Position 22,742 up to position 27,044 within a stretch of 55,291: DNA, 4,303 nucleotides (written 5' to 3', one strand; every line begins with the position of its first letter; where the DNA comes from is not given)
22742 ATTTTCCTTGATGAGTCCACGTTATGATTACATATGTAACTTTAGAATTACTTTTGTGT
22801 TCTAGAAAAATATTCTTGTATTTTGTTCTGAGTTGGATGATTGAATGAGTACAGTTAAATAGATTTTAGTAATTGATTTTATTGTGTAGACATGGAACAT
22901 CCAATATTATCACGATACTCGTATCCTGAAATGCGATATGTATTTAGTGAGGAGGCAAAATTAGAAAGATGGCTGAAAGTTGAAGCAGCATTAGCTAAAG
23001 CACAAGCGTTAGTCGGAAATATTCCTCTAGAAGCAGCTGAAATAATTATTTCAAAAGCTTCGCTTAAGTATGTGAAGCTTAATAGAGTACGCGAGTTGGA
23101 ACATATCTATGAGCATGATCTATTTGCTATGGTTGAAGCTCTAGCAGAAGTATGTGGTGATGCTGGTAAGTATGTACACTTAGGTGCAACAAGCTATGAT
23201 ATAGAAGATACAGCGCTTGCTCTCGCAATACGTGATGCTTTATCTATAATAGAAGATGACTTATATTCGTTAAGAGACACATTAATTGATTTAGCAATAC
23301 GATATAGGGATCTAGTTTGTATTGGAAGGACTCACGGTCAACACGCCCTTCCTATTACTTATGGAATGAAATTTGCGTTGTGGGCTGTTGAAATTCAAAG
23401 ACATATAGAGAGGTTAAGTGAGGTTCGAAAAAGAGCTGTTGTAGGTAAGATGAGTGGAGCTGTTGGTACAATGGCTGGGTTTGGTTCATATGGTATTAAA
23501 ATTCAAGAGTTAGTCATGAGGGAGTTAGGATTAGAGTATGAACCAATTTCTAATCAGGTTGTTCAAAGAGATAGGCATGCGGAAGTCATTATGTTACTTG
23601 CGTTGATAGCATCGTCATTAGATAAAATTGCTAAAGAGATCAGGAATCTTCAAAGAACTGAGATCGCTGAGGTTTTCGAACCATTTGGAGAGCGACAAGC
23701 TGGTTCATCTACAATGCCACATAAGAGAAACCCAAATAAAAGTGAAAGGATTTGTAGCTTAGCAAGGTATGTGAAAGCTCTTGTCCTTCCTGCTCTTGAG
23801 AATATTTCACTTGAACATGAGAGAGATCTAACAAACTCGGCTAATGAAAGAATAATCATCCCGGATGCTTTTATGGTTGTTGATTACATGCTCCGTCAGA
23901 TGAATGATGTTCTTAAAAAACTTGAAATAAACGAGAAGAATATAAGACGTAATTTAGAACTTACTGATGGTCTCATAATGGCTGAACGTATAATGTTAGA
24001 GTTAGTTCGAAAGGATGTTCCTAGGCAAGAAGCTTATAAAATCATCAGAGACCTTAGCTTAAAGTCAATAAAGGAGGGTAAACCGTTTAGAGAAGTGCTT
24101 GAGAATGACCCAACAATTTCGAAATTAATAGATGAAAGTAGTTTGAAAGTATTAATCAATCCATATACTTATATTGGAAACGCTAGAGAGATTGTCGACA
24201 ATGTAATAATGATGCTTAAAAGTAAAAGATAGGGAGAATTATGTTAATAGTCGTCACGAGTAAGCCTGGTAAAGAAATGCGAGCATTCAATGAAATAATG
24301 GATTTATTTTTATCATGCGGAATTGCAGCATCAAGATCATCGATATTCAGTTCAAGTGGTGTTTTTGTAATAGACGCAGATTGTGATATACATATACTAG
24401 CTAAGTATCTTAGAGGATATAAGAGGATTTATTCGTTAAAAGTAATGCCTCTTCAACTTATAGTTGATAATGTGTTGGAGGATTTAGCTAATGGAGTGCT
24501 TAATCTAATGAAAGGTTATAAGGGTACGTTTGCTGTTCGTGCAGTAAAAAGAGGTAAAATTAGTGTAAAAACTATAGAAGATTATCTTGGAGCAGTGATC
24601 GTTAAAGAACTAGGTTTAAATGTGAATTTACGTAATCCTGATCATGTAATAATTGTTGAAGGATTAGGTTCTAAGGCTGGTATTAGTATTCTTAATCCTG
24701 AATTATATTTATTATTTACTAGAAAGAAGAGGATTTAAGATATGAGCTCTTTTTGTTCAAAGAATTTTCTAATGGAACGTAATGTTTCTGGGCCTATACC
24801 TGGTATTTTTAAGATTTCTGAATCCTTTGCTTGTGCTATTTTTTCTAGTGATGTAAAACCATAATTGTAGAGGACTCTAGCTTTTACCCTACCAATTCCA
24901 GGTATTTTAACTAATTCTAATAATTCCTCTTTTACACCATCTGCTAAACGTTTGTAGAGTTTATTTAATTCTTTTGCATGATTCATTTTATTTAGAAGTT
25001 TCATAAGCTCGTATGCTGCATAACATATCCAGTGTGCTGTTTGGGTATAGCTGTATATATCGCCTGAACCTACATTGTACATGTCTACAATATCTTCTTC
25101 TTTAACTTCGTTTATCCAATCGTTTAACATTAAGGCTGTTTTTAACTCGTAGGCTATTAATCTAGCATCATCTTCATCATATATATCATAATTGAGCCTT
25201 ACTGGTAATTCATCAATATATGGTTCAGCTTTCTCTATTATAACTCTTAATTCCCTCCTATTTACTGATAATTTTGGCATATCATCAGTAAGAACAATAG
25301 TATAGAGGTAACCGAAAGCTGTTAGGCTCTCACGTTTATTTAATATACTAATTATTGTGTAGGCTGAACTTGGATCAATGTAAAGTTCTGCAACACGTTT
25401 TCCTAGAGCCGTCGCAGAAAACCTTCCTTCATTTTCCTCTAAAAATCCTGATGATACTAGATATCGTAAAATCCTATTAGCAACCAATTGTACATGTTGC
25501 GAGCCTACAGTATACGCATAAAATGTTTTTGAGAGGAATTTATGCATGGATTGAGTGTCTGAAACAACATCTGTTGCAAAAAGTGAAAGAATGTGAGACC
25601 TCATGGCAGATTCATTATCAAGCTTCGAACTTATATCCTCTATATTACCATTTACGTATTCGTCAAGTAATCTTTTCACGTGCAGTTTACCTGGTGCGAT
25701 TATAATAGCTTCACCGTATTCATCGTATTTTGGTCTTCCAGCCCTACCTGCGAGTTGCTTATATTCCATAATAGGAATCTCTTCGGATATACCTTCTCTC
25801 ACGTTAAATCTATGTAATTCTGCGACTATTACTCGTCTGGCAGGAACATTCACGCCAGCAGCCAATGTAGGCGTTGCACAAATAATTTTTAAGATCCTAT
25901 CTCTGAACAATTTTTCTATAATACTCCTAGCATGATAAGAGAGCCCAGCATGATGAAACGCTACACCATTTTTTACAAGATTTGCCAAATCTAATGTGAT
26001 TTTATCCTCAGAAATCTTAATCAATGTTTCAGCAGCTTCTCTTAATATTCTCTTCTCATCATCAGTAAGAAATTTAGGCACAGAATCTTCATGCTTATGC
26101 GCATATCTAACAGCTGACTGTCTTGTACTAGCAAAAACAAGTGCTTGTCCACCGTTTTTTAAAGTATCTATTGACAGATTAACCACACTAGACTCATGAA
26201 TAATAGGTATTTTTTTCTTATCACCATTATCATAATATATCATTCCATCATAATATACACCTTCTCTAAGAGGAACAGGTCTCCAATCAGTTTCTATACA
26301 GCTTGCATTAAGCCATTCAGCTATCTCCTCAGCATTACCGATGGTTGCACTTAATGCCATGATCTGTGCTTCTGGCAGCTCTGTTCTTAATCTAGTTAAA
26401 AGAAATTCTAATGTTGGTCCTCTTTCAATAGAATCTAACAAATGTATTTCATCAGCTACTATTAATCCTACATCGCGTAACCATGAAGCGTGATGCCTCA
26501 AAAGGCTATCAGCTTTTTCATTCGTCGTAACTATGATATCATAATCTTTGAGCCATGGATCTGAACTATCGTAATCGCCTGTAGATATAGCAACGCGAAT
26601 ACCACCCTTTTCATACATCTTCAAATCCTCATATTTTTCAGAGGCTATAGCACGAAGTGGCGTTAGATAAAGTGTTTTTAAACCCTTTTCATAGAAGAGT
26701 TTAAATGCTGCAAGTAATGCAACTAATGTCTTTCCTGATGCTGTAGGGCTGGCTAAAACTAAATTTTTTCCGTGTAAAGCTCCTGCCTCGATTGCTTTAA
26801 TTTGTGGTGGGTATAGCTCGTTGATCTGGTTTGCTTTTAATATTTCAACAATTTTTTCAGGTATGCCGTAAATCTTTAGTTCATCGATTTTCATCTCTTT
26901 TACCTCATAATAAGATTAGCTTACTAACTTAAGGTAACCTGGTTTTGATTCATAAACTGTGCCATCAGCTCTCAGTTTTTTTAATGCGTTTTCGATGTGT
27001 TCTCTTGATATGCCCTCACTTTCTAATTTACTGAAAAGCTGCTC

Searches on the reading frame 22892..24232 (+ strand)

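Call 34: search_protein_families(library=pfam, proteins=[window:22892-24232:+], max_evalue=0.000001)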
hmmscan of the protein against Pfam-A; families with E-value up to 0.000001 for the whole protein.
window:22892-24232:+ (446 aa): 2 families
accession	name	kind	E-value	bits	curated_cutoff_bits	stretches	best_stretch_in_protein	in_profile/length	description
PF00206.25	Lyase_1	-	2.3e-58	198.5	27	1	11-292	7-308/312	Lyase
PF10397.14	ADSL_C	-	9.2e-22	77.6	32.7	1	360-438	1-79/79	Adenylosuccinate lyase C-terminus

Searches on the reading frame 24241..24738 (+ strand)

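Call 34: search_protein_families(library=pfam, proteins=[window:24241-24738:+], max_evalue=0.000001)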
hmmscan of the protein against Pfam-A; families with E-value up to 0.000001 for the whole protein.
window:24241-24738:+ (165 aa): 1 family
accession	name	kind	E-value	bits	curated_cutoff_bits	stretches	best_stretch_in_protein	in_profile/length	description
PF02926.22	THUMP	-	3.8e-09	37.3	20.6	1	80-150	5-83/84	THUMP domain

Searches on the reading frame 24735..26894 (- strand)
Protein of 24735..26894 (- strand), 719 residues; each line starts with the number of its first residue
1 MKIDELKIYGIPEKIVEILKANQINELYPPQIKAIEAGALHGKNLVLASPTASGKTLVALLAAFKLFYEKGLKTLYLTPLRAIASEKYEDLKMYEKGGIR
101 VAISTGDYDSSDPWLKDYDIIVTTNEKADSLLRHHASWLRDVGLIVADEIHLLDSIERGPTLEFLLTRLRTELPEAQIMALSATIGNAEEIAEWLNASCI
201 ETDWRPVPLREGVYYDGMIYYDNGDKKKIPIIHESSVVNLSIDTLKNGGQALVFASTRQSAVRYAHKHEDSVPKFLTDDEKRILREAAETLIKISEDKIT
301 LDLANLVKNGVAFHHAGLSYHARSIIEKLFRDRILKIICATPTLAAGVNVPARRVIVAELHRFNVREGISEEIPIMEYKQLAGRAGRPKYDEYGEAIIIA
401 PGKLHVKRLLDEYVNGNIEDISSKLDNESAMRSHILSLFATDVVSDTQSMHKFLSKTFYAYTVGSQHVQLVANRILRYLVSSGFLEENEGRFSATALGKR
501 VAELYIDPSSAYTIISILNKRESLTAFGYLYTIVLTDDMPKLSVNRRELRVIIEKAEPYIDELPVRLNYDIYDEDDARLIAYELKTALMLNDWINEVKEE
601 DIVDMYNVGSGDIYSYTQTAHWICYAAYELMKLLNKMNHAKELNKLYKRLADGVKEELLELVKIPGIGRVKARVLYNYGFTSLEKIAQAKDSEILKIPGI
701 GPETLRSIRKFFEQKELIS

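Call 34: search_protein_families(library=pfam, proteins=[window:24735-26894:-], max_evalue=0.000001)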
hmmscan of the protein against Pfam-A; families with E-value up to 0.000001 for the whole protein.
window:24735-26894:- (719 aa): 7 families
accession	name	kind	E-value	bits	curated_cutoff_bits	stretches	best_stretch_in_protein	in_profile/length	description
PF21280.2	Helicase_dom4_arc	-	1.3e-32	112.8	27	1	527-653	1-125/125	Archaeal helicase, domain 4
PF00270.35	DEAD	-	8.1e-32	110.7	26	1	29-190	2-166/167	DEAD/DEAH box helicase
PF14520.12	HHH_5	-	1.4e-11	45.1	27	1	659-710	2-53/57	Helix-hairpin-helix domain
PF12826.13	HHH_2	-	2.1e-09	37.9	27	1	664-716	8-59/64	Helix-hairpin-helix motif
PF00633.29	HHH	-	2.7e-09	36.8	24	0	682-711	1-30/30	Helix-hairpin-helix motif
PF04851.21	ResIII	-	5.2e-09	36.7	22.5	1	26-185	3-162/164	Type III restriction enzyme, res subunit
PF00271.37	Helicase_C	-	6.1e-09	36.6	23.5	1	299-388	26-109/110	Helicase conserved C-terminal domain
